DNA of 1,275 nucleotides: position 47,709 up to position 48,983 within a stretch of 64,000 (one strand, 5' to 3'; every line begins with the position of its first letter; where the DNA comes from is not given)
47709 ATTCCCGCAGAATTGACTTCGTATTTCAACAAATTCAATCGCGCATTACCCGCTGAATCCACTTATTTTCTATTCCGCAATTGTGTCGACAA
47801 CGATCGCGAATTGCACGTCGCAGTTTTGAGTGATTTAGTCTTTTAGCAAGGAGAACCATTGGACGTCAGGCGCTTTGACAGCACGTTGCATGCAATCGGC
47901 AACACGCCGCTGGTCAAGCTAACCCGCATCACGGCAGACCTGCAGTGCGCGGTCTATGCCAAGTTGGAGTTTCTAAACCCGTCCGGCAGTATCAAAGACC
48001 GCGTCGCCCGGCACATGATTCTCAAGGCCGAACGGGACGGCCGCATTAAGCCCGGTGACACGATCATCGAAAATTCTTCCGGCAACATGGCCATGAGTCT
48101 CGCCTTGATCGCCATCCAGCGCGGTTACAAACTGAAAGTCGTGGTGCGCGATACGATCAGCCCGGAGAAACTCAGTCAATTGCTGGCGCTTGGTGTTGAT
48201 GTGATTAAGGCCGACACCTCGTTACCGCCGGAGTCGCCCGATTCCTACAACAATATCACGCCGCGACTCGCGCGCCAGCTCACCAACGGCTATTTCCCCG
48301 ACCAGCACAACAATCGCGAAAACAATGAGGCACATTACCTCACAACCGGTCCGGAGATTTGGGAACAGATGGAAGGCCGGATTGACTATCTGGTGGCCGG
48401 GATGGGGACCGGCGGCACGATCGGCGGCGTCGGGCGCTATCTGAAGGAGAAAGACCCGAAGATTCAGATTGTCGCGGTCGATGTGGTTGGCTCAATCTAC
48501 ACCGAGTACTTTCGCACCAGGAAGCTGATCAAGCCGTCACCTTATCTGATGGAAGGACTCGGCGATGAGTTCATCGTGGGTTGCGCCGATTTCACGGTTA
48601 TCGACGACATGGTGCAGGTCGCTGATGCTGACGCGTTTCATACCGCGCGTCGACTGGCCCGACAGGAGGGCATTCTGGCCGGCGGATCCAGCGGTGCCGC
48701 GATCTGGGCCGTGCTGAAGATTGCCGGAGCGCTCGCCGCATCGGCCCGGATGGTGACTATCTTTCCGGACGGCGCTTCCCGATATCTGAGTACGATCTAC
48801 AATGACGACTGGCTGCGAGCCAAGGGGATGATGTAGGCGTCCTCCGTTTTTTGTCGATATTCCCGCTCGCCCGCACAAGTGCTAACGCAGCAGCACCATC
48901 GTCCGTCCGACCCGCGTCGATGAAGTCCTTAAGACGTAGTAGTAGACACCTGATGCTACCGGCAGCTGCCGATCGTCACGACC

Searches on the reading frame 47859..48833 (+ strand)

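Call 4: search_protein_families(library=ncbifam, proteins=[window:47859-48833:+], max_evalue=0.01)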
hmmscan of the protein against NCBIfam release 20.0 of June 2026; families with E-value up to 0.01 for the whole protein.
window:47859-48833:+ (325 aa): 36 families (the best 25 are shown)
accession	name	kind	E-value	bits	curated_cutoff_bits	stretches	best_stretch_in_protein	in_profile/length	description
TIGR01137.1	cysta_beta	equivalog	3.2e-111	372.2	510.25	1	8-324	4-320/457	cystathionine beta-synthase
NF007989.0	PRK10717.1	equivalog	1.7e-96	323.2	387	1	7-324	6-327/334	cysteine synthase A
NF053679.1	CysteaSynCapA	equivalog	3.5e-96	321.8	600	1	4-323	5-328/329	cysteate synthase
TIGR01136.1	cysKM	subfamily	1.4e-89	300.4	344.15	1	11-312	3-296/299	cysteine synthase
TIGR01139.1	cysK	equivalog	5.1e-86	288.6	350.95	1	11-312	3-295/298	cysteine synthase A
TIGR03945.1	PLP_SbnA_fam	equivalog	3.8e-80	269.2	349.95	1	11-319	3-304/304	2,3-diaminopropionate biosynthesis protein SbnA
TIGR01138.1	cysM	equivalog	1.4e-76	257.8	394.2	1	11-312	4-287/290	cysteine synthase B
NF008735.0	PRK11761.1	equivalog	1.2e-72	244.7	413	1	10-312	7-291/296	cysteine synthase CysM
NF052478.1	CystDsulMYC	equivalog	2.9e-36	125.5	600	1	27-324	34-335/354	L-cysteine desulfhydrase Cds1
NF005292.0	PRK06815.1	equivalog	3.8e-20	72.2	371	1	12-292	18-294/320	threonine/serine dehydratase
TIGR01127.1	ilvA_1Cterm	equivalog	6.2e-17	61.6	378.75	1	16-287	1-267/380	threonine ammonia-lyase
NF004170.0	PRK05638.1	equivalog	7.5e-17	61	421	1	14-291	65-338/442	threonine synthase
NF006390.0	PRK08639.1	equivalog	1.1e-14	54.3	421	1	12-212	22-215/418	threonine ammonia-lyase IlvA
NF006094.0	PRK08246.1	subfamily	1.3e-14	54.3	331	1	11-208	19-199/310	serine/threonine dehydratase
NF005680.0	PRK07476.1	equivalog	1.3e-14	54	413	1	12-208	20-205/326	hydroxyectoine utilization dehydratase EutB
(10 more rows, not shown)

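Call 5: search_protein_families(library=pfam, proteins=[window:47859-48833:+], max_evalue=0.01)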
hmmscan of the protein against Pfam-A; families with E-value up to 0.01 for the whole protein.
window:47859-48833:+ (325 aa): 2 families
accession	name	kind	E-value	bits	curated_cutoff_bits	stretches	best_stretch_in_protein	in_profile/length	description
PF00291.31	PALP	-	4.3e-78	263.1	35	1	11-304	3-295/295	Pyridoxal-phosphate dependent enzyme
PF05368.20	NmrA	-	0.0012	18.9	27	1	70-120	7-57/298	NmrA-like family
